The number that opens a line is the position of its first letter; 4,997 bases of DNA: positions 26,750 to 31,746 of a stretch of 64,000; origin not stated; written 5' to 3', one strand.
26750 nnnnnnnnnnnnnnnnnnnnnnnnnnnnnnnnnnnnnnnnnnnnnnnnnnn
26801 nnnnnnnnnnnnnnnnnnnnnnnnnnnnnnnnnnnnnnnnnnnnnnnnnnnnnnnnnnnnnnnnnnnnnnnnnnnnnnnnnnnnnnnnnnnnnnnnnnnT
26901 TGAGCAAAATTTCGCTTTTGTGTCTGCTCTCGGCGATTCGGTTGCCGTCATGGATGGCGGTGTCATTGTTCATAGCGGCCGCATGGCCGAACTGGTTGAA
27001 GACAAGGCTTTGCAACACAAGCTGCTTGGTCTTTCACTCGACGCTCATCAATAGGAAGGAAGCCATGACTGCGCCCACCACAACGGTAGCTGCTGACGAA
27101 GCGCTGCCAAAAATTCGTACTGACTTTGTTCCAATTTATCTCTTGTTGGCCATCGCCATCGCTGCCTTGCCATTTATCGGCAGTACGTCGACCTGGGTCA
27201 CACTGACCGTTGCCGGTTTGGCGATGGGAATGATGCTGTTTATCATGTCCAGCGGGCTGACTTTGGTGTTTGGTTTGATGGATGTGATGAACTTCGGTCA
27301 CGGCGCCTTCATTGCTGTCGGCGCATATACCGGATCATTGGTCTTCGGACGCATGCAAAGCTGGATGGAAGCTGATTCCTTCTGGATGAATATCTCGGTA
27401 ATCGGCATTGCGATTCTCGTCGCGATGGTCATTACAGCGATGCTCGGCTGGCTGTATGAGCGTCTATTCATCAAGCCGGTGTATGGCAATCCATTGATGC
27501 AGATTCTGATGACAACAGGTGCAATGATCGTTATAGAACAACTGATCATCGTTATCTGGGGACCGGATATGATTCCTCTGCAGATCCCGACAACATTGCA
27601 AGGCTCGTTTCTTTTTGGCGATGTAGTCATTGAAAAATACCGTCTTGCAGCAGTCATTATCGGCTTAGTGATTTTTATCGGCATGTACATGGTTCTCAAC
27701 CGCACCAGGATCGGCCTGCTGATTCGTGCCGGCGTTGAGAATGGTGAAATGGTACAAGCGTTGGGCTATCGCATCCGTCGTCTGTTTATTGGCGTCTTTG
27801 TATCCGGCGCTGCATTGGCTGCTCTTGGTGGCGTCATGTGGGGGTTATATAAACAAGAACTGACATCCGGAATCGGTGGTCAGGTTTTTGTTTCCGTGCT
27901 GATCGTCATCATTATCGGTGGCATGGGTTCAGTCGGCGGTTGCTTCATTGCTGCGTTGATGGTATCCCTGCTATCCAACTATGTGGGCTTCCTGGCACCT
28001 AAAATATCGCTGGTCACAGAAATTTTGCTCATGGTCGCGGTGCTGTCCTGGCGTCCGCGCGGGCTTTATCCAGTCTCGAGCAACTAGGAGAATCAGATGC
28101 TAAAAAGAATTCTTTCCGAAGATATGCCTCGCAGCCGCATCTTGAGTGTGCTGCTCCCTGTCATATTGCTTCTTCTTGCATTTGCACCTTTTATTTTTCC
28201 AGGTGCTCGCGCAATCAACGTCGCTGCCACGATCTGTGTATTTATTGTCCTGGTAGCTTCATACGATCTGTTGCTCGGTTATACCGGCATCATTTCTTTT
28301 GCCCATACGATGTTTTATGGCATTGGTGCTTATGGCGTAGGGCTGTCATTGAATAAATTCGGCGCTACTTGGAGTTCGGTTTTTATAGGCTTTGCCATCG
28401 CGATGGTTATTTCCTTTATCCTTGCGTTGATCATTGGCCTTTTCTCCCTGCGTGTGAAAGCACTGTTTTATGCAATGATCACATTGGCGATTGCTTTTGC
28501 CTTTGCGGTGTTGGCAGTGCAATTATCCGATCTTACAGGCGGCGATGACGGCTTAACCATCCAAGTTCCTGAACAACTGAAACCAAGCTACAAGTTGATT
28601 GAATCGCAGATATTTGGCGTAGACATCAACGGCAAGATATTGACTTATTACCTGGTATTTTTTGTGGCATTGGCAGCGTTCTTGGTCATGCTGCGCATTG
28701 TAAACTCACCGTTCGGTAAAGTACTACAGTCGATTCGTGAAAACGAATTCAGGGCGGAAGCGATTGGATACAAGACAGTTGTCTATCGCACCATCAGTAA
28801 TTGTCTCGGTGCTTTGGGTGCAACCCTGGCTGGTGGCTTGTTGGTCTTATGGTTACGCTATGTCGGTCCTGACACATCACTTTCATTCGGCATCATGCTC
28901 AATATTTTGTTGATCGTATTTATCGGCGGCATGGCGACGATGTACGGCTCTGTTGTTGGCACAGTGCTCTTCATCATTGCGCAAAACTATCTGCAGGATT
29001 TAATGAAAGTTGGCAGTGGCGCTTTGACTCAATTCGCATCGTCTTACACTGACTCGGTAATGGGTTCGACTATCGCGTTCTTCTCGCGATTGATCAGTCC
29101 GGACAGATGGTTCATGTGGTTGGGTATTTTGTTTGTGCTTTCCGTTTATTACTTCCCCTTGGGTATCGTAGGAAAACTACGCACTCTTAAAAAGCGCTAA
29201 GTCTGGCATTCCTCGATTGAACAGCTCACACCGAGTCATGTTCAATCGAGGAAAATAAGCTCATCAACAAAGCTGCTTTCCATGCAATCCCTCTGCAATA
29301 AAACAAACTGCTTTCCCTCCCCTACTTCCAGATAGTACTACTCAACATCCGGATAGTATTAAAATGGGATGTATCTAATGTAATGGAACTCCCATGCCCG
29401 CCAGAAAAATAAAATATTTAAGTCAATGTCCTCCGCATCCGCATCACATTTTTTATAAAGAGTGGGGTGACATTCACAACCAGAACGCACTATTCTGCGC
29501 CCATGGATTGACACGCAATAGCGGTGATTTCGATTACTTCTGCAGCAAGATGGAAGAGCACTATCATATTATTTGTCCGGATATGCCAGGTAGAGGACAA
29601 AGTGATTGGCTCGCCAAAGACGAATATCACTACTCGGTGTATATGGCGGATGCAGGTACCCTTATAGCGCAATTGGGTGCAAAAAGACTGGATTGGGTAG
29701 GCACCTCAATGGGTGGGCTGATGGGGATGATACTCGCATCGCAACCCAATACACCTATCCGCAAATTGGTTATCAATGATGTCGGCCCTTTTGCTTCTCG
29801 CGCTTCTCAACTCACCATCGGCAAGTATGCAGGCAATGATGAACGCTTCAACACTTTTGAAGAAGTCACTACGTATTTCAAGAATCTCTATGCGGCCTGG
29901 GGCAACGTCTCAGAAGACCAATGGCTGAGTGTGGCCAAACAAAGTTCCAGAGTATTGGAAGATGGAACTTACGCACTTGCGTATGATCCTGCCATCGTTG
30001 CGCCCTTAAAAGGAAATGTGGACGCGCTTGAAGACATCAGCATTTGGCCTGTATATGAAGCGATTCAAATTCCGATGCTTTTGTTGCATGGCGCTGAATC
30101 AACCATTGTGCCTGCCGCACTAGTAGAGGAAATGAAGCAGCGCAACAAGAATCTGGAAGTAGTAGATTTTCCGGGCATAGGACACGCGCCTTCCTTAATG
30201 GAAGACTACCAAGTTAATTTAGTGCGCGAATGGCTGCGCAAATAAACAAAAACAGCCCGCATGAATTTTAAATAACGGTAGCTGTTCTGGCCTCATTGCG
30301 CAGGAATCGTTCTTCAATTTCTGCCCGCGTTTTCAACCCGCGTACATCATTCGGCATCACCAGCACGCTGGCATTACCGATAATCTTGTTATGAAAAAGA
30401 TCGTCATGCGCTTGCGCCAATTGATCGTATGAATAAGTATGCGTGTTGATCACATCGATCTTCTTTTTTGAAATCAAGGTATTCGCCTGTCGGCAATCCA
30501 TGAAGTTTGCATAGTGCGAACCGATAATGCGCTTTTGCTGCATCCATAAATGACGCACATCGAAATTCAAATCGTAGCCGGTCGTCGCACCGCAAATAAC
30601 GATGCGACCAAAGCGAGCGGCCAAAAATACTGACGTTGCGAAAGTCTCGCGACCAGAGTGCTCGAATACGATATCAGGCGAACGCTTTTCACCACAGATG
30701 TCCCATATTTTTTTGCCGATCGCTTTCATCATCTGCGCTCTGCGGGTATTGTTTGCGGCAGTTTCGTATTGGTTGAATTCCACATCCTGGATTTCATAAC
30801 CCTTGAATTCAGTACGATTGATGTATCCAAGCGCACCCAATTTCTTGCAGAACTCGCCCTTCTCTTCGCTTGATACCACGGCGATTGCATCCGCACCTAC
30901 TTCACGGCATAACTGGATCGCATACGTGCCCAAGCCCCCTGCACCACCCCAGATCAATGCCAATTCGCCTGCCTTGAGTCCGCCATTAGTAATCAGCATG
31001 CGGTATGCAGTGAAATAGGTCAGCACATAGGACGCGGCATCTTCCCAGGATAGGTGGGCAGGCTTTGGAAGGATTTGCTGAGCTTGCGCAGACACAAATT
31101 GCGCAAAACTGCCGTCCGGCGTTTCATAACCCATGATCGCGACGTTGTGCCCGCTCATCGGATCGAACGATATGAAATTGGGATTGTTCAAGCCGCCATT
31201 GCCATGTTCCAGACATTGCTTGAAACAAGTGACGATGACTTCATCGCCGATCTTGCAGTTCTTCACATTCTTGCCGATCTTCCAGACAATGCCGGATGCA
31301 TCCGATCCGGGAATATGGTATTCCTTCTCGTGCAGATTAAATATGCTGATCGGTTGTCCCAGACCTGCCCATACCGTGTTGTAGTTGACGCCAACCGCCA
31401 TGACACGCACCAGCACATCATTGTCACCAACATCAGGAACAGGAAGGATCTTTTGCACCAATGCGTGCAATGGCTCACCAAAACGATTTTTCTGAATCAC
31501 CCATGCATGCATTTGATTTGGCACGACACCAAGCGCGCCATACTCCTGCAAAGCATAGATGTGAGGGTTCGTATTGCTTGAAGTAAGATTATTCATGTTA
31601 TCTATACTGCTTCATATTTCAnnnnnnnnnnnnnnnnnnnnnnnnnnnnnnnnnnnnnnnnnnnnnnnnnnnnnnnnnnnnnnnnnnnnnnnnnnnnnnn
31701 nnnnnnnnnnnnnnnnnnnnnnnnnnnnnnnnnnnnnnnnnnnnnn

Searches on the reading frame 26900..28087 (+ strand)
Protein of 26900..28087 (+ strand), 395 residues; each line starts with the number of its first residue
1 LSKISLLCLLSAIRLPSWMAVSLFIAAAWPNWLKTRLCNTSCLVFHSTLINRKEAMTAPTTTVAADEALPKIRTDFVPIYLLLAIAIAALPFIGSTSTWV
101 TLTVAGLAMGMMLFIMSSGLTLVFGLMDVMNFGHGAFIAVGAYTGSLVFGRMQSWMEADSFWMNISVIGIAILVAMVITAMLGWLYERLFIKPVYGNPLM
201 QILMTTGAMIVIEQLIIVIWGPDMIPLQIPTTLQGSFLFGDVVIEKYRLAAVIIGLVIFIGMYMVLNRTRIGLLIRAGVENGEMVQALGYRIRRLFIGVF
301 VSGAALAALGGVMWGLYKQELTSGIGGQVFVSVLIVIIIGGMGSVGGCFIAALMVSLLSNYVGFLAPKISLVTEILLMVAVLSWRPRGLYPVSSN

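Call 6: search_protein_families(library=pfam, proteins=[window:26900-28087:+], max_evalue=0.001)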
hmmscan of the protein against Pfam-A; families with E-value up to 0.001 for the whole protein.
window:26900-28087:+ (395 aa): 1 family
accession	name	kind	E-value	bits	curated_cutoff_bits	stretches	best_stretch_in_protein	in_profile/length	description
PF02653.21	BPD_transp_2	-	4.3e-28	98.6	26.8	1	104-382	3-269/269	Branched-chain amino acid transport system / permease component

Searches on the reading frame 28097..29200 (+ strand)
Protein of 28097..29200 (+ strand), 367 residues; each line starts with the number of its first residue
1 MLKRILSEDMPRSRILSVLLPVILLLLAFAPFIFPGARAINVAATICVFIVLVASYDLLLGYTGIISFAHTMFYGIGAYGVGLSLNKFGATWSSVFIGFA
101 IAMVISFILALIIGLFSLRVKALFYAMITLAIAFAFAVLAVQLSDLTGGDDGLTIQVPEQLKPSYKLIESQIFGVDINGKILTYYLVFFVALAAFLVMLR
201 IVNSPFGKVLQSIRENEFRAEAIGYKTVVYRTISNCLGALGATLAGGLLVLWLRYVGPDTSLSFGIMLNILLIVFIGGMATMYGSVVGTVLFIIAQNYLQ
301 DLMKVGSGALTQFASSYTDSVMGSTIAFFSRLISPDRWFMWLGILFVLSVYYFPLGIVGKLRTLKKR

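Call 6: search_protein_families(library=pfam, proteins=[window:28097-29200:+], max_evalue=0.001)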
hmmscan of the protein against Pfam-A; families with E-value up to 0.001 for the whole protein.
window:28097-29200:+ (367 aa): 1 family
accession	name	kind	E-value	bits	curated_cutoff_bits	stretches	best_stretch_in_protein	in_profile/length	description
PF02653.21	BPD_transp_2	-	1.9e-31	109.7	26.8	1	40-322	3-261/269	Branched-chain amino acid transport system / permease component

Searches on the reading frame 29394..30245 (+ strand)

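Call 6: search_protein_families(library=pfam, proteins=[window:29394-30245:+], max_evalue=0.001)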
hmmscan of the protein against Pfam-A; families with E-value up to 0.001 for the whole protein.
window:29394-30245:+ (283 aa): 3 families
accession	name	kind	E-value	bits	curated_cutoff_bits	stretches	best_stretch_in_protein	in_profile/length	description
PF00561.26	Abhydrolase_1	-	5e-19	69.4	25.8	1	32-267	2-241/245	alpha/beta hydrolase fold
PF12697.13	Abhydrolase_6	-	2.1e-13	51.9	26.3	1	34-268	2-208/217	Alpha/beta hydrolase family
PF12146.15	Hydrolase_4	-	1.4e-12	47.9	27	1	29-264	3-232/239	Serine aminopeptidase, S33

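Call 33: search_protein_families(library=ncbifam, proteins=[window:29394-30245:+], max_evalue=0.00001)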
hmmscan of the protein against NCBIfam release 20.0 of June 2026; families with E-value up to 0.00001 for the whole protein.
window:29394-30245:+ (283 aa): 14 families
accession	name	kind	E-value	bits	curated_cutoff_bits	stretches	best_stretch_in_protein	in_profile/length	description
TIGR01738.1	bioH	equivalog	2.1e-16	60.3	206.95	1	31-271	5-234/245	pimeloyl-ACP methyl ester esterase BioH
NF050089.1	i_nPHAscl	equivalog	8.2e-16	57.9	300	1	19-127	9-114/288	intracellular short-chain-length polyhydroxyalkanoate depolymerase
TIGR03695.1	menH_SHCHC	equivalog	3.3e-15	56.2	208.55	1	30-128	2-102/252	2-succinyl-6-hydroxy-2,4-cyclohexadiene-1-carboxylate synthase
TIGR02427.1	protocat_pcaD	equivalog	8.8e-15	54.8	255.85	1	25-271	8-239/251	3-oxoadipate enol-lactonase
NF051487.1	bifunc_PcaCD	exception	5.4e-12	45.5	430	1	28-142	170-283/413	bifunctional 4-carboxymuconolactone decarboxylase/3-oxoadipate enol-lactonase PcaCD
NF051488.1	bifunc_PcaDC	exception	2.1e-11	43.6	390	1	45-269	27-237/375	bifunctional 3-oxoadipate enol-lactonase/4-carboxymuconolactone decarboxylase PcaDC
NF011457.0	PRK14875.1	equivalog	4.6e-10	39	307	1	18-275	121-362/372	acetoin dehydrogenase dihydrolipoyllysine-residue acetyltransferase subunit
TIGR03611.1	RutD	equivalog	6e-10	38.9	238.5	1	46-127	29-110/258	pyrimidine utilization protein D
NF052610.1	macro_16_ester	equivalog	3.3e-08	33.2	420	0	47-139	41-136/281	alpha/beta fold macrolide esterase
TIGR03056.1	bchO_mg_che_rel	equivalog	3.7e-08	32.7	172.55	0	2-127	3-126/278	alpha/beta fold hydrolase BchO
NF007954.0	PRK10673.1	equivalog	3.4e-07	29.8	399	1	27-134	13-118/255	esterase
NF045632.1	hydroxlase_HsaD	equivalog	9.6e-07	28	400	1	18-127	23-134/290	4,5:9,10-diseco-3-hydroxy-5,9,17-trioxoandrosta-1(10),2-diene-4-oate hydrolase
NF041759.1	mac_hydro_EstT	equivalog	1.5e-06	27.6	450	0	47-137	40-133/278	macrolide hydrolase EstT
NF002043.0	PRK00870.1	subfamily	2.1e-06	27.4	265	1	55-136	72-155/302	haloalkane dehalogenase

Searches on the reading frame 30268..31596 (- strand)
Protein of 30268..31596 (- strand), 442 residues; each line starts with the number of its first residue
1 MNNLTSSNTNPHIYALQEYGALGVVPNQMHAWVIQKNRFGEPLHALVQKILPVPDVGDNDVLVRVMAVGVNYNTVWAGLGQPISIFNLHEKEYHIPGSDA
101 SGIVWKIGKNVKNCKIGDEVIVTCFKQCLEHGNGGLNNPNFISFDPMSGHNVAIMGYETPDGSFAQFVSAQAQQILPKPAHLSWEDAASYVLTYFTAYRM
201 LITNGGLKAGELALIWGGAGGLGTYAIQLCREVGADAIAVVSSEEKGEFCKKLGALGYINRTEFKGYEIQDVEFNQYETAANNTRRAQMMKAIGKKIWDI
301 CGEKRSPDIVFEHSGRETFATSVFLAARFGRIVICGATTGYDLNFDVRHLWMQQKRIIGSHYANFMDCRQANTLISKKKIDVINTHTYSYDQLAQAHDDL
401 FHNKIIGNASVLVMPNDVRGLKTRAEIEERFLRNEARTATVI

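Call 6: search_protein_families(library=pfam, proteins=[window:30268-31596:-], max_evalue=0.001)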
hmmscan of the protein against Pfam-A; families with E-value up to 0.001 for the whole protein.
window:30268-31596:- (442 aa): 3 families
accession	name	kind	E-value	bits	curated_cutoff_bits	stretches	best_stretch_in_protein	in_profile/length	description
PF00107.32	ADH_zinc_N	-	1.1e-21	77.5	31.8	1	221-376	1-128/129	Zinc-binding dehydrogenase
PF08240.17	ADH_N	-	1.1e-14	55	23.5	1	57-179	1-103/104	Alcohol dehydrogenase GroES-like domain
PF13602.12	ADH_zinc_N_2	-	0.00022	22.6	27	1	307-407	24-130/134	Zinc-binding dehydrogenase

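Call 33: search_protein_families(library=ncbifam, proteins=[window:30268-31596:-], max_evalue=0.00001)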
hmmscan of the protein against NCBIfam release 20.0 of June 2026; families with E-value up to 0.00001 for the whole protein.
window:30268-31596:- (442 aa): 21 families
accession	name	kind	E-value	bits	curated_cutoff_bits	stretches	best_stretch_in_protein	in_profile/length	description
TIGR01751.1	crot-CoA-red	equivalog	4.7e-137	456.9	378.55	1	24-423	3-396/398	crotonyl-CoA carboxylase/reductase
TIGR02824.1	quinone_pig3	subfamily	1.6e-41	142.3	296.8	2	161-263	91-193/325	putative NAD(P)H quinone oxidoreductase, PIG3 family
NF010344.0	PRK13771.1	subfamily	1.9e-24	86.2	349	1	51-255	18-207/334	putative alcohol dehydrogenase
TIGR02817.1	adh_fam_1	subfamily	5.5e-22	78.6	284.05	2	149-295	83-235/336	zinc-binding alcohol dehydrogenase family protein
TIGR02823.1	oxido_YhdH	subfamily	2.9e-20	72.4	297.25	1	149-282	79-218/324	acrylyl-CoA reductase family protein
NF041172.1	AcrlCoa_red_Thmprot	equivalog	1.8e-19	69.9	500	1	52-253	19-206/334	acryloyl-CoA reductase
NF008024.0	PRK10754.1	subfamily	1.6e-17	63.6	348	1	162-262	93-193/327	NADPH:quinone reductase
TIGR03989.1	Rxyl_3153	subfamily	1e-15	57.9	440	1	162-406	139-364/370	NDMA-dependent alcohol dehydrogenase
TIGR00692.1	tdh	equivalog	5.4e-15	55.3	458.35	1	51-262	16-214/340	L-threonine 3-dehydrogenase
TIGR03201.1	dearomat_had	equivalog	3.9e-14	52.5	338.65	1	41-405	6-341/349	6-hydroxycyclohex-1-ene-1-carbonyl-CoA dehydrogenase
NF003808.0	PRK05396.1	equivalog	6e-14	51.7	380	1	50-398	17-326/341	L-threonine 3-dehydrogenase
NF047908.1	AldhRedAhr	equivalog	1.3e-13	50.6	470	1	92-265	56-221/335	NADPH-dependent aldehyde reductase Ahr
NF006940.0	PRK09422.1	equivalog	1.5e-13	50.4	344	1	56-265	22-217/338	alcohol dehydrogenase AdhP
NF041097.1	keto_inos_dh_IolM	equivalog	2.1e-13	49.7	450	1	51-267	45-265/389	scyllo-inosose 3-dehydrogenase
NF041183.1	Pks2_ls1_myc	equivalog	4.7e-11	40.3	2400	1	156-254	1491-1589/2086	sulfolipid-1 biosynthesis phthioceranic/hydroxyphthioceranic acid synthase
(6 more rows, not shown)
